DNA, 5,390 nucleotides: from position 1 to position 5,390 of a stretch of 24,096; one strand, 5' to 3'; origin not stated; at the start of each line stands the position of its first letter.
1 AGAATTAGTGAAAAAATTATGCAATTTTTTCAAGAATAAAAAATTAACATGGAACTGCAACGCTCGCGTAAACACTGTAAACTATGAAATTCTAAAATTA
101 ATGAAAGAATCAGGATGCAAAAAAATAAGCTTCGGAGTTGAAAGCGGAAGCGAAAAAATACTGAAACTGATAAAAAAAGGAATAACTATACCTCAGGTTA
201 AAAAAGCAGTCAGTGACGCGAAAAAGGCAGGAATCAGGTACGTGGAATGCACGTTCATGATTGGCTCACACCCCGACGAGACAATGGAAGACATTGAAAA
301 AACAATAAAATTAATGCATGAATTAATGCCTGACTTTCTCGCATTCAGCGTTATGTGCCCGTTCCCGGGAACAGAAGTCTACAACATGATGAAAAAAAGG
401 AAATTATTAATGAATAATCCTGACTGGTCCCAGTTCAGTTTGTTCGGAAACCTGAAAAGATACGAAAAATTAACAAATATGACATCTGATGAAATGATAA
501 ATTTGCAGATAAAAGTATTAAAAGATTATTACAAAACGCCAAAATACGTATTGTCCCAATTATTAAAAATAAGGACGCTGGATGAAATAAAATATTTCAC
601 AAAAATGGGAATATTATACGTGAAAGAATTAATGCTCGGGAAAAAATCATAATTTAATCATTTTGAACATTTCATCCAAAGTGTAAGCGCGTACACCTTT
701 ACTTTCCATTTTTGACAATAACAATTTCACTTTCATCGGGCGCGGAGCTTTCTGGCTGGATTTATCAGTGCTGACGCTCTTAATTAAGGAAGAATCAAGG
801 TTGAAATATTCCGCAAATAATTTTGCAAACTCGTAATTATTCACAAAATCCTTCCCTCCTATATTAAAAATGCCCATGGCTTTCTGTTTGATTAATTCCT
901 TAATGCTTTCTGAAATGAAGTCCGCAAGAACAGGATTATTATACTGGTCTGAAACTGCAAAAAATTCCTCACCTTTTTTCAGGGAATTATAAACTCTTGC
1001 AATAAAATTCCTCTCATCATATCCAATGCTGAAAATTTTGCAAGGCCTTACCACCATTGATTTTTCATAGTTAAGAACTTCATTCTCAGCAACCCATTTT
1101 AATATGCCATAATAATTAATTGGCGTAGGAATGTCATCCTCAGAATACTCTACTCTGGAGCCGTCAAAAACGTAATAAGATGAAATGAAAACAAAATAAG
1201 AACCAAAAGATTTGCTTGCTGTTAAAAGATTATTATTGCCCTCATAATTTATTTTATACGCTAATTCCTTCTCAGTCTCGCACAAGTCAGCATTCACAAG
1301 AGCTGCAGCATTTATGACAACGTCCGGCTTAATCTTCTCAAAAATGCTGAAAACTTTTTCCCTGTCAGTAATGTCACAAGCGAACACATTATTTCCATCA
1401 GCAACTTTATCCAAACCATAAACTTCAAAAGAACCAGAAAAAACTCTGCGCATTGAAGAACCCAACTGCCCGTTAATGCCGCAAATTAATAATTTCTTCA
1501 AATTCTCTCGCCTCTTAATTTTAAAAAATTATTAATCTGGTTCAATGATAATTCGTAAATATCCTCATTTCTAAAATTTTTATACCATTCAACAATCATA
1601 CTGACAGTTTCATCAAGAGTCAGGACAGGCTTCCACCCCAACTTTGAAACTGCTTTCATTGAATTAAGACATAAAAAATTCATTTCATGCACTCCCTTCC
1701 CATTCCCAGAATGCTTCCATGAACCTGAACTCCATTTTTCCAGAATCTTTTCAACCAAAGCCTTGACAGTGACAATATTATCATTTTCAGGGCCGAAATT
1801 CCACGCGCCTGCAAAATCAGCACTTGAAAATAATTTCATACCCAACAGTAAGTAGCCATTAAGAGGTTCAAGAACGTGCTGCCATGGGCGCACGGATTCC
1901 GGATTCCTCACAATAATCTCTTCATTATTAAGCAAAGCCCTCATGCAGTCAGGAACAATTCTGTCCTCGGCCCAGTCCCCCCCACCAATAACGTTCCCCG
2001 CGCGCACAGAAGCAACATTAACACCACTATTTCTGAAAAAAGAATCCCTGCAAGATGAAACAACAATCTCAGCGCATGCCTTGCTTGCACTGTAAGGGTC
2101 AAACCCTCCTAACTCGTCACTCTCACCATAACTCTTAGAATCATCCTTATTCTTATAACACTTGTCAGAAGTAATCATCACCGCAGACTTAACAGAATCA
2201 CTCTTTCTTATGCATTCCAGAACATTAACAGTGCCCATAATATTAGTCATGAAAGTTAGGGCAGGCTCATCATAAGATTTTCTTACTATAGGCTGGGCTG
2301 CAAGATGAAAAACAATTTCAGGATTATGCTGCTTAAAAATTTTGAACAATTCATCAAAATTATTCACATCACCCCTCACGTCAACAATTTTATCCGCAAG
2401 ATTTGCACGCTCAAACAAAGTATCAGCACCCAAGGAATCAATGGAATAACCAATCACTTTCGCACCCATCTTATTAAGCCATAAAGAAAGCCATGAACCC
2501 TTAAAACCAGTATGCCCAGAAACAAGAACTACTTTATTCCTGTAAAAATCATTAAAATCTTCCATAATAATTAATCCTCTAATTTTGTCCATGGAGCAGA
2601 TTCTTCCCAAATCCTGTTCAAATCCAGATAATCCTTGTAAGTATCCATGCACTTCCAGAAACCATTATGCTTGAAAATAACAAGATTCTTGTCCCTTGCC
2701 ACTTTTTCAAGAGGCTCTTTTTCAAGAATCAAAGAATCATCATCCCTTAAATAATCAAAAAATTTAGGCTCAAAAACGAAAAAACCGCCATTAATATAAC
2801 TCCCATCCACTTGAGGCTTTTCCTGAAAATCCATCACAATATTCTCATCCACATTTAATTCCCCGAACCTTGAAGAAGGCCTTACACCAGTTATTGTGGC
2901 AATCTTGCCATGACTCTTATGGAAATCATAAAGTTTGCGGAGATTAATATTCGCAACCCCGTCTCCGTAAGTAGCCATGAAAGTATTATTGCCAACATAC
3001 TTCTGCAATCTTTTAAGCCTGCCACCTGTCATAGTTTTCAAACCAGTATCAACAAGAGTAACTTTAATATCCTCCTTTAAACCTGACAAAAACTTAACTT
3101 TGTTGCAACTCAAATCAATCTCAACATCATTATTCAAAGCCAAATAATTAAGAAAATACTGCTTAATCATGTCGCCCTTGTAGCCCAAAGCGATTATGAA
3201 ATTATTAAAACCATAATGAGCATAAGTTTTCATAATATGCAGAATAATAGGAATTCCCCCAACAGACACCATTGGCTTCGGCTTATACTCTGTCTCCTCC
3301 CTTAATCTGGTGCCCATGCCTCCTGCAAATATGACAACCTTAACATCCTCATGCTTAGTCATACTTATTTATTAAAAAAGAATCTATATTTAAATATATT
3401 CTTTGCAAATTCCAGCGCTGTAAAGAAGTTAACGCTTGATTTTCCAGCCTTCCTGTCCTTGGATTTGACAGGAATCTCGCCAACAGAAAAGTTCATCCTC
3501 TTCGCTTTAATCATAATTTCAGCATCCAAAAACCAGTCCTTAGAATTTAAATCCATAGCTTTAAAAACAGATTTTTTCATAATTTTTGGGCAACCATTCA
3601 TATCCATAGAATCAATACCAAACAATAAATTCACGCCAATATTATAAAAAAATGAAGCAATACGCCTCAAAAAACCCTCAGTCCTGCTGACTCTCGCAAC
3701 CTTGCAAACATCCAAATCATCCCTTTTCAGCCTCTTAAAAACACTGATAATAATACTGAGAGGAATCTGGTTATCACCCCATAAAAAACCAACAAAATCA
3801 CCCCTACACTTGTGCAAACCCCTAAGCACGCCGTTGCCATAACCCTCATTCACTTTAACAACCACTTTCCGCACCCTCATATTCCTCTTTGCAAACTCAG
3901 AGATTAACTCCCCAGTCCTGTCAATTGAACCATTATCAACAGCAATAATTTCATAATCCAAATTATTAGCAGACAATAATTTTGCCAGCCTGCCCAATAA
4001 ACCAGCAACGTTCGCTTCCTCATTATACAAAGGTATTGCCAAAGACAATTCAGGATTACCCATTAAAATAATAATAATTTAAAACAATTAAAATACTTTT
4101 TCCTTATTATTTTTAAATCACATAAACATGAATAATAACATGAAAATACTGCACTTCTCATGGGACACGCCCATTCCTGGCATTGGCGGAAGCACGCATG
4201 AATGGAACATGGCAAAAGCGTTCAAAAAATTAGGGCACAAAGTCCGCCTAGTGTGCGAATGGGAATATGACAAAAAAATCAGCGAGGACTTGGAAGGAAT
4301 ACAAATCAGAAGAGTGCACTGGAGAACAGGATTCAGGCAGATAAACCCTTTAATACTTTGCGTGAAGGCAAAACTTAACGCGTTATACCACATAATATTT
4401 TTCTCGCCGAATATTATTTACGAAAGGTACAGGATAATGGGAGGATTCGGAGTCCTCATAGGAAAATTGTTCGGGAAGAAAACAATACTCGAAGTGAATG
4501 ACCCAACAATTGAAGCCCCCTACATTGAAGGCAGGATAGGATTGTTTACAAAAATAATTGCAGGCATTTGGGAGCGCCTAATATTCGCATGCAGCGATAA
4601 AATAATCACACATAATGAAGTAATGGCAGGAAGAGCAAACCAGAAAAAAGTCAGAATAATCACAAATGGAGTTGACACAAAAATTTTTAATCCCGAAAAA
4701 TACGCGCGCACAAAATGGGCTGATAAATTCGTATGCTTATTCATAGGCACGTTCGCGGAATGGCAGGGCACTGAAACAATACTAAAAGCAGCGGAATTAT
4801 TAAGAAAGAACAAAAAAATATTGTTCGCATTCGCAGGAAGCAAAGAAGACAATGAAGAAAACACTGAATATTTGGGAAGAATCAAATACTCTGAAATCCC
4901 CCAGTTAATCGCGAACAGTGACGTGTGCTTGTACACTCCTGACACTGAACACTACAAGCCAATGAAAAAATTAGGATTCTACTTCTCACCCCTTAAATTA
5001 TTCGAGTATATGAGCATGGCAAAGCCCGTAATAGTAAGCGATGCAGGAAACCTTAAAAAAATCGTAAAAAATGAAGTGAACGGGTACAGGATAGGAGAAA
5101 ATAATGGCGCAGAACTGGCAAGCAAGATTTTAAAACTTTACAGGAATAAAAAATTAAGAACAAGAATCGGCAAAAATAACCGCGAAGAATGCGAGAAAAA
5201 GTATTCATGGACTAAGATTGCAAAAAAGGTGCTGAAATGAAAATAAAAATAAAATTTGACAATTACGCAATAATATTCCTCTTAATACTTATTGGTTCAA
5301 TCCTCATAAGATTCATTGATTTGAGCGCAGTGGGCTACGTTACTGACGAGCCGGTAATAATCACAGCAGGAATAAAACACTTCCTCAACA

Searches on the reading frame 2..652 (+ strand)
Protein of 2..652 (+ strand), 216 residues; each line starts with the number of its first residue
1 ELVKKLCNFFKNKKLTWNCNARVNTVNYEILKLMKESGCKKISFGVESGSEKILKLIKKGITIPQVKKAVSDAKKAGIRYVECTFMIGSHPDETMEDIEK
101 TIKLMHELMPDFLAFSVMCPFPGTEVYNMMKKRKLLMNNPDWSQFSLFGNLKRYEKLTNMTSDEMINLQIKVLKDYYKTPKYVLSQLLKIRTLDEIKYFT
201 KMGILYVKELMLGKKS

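Call 14: search_protein_families(library=pfam, proteins=[window:2-652:+], max_evalue=0.001)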
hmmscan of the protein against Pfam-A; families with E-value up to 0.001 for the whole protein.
window:2-652:+ (216 aa): 1 family
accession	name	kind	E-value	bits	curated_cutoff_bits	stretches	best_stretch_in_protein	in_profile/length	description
PF04055.27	Radical_SAM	-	4.7e-17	63.1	29.5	1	5-104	68-165/166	Radical SAM superfamily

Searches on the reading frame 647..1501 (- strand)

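Call 14: search_protein_families(library=pfam, proteins=[window:647-1501:-], max_evalue=0.001)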
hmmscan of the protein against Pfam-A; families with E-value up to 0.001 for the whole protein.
window:647-1501:- (284 aa): 5 families
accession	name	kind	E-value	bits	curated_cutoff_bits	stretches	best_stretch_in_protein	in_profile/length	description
PF04321.23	RmlD_sub_bind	-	5.8e-57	193.4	27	1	3-269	2-267/287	RmlD substrate binding domain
PF01370.27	Epimerase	-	2.7e-22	79.8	20.9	1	5-183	2-202/240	NAD dependent epimerase/dehydratase family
PF16363.11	GDP_Man_Dehyd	-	6.6e-13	49.2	27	1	5-151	1-173/332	GDP-mannose 4,6 dehydratase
PF02719.21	Polysacc_synt_2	-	8.2e-09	35.5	20.2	1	39-149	58-156/293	Polysaccharide biosynthesis protein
PF07993.18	NAD_binding_4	-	2.6e-06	27.2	20.1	1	60-157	90-208/258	Male sterility protein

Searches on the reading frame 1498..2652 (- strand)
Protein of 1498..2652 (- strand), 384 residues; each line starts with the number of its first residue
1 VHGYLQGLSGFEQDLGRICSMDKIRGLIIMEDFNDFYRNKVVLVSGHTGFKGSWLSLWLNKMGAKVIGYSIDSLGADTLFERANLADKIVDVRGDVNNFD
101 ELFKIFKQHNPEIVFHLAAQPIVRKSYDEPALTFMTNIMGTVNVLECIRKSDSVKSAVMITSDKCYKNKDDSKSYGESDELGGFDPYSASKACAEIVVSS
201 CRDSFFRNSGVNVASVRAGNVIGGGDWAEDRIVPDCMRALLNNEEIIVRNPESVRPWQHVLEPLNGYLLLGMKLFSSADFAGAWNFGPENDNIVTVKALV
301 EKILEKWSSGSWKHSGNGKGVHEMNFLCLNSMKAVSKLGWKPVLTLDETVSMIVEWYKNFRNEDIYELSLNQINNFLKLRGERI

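Call 14: search_protein_families(library=pfam, proteins=[window:1498-2652:-], max_evalue=0.001)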
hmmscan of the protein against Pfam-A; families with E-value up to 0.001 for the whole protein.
window:1498-2652:- (384 aa): 6 families
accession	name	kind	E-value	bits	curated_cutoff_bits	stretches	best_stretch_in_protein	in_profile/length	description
PF16363.11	GDP_Man_Dehyd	-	1.6e-33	117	27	1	43-352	1-331/332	GDP-mannose 4,6 dehydratase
PF01370.27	Epimerase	-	5.3e-30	105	20.9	1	42-268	1-222/240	NAD dependent epimerase/dehydratase family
PF02719.21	Polysacc_synt_2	-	3.5e-15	56.4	20.2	1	43-255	2-201/293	Polysaccharide biosynthesis protein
PF01073.25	3Beta_HSD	-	2.7e-07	30.3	22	1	44-228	2-188/280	3-beta hydroxysteroid dehydrogenase/isomerase family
PF07993.18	NAD_binding_4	-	2.1e-05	24.3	20.1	1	76-223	48-209/258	Male sterility protein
PF04321.23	RmlD_sub_bind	-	3.7e-05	23.4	27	1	42-200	3-138/287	RmlD substrate binding domain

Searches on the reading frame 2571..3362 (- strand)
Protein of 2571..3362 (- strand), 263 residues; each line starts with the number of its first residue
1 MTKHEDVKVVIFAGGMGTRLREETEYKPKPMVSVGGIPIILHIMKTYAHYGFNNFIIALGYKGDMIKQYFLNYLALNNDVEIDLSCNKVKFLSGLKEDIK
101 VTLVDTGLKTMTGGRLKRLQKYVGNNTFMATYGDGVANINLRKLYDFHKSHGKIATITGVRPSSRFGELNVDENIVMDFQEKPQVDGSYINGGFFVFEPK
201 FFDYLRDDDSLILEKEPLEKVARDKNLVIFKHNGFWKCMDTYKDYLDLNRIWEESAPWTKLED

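Call 14: search_protein_families(library=pfam, proteins=[window:2571-3362:-], max_evalue=0.001)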
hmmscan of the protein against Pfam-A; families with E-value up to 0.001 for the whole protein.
window:2571-3362:- (263 aa): 2 families
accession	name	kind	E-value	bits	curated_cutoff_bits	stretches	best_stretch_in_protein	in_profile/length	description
PF00483.29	NTP_transferase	-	1.7e-20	74.1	21.2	1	8-251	1-241/245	Nucleotidyl transferase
PF12804.13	NTP_transf_3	-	3.9e-05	24.3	27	1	9-62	1-49/160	MobA-like NTP transferase domain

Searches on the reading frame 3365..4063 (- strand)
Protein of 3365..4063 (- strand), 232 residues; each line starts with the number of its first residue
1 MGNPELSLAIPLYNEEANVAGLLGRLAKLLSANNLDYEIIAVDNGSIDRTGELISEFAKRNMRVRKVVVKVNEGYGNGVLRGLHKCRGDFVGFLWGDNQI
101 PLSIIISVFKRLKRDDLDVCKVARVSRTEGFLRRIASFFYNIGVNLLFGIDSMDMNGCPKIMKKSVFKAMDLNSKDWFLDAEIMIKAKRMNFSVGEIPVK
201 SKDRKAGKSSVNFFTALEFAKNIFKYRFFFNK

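Call 14: search_protein_families(library=pfam, proteins=[window:3365-4063:-], max_evalue=0.001)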
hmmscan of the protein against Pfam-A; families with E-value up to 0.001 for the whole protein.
window:3365-4063:- (232 aa): 2 families
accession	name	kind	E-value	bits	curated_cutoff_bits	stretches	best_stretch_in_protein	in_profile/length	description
PF00535.33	Glycos_transf_2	-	8.4e-22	78.3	23.3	1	7-168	1-165/168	Glycosyl transferase family 2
PF10111.15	Glyco_tranf_2_2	-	0.0005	20.1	27.3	1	7-100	1-94/276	Glycosyltransferase like family 2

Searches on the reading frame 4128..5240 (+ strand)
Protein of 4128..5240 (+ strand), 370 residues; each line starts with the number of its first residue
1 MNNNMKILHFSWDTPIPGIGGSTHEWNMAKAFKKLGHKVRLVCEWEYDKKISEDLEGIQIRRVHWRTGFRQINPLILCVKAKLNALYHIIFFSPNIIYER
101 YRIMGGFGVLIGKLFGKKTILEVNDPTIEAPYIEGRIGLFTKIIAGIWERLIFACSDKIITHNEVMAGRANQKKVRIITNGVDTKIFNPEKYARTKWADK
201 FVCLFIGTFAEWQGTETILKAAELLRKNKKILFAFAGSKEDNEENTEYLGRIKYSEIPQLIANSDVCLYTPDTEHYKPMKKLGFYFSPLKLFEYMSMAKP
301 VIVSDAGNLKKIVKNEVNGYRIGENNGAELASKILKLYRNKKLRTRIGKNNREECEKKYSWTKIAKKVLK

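Call 14: search_protein_families(library=pfam, proteins=[window:4128-5240:+], max_evalue=0.001)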
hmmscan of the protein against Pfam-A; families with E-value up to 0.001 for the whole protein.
window:4128-5240:+ (370 aa): 4 families
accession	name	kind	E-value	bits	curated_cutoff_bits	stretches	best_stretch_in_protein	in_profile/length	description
PF00534.26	Glycos_transf_1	-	8.3e-22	78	26.4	1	198-353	13-171/172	Glycosyl transferases group 1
PF13692.12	Glyco_trans_1_4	-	3.9e-17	63.3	27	1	201-340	2-142/142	Glycosyl transferases group 1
PF13524.12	Glyco_trans_1_2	-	1.1e-12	48.5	25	1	225-369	9-143/144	Glycosyl transferase-like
PF13439.12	Glyco_transf_4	-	3.5e-10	40.6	28.5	1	20-185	3-169/170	Glycosyltransferase Family 4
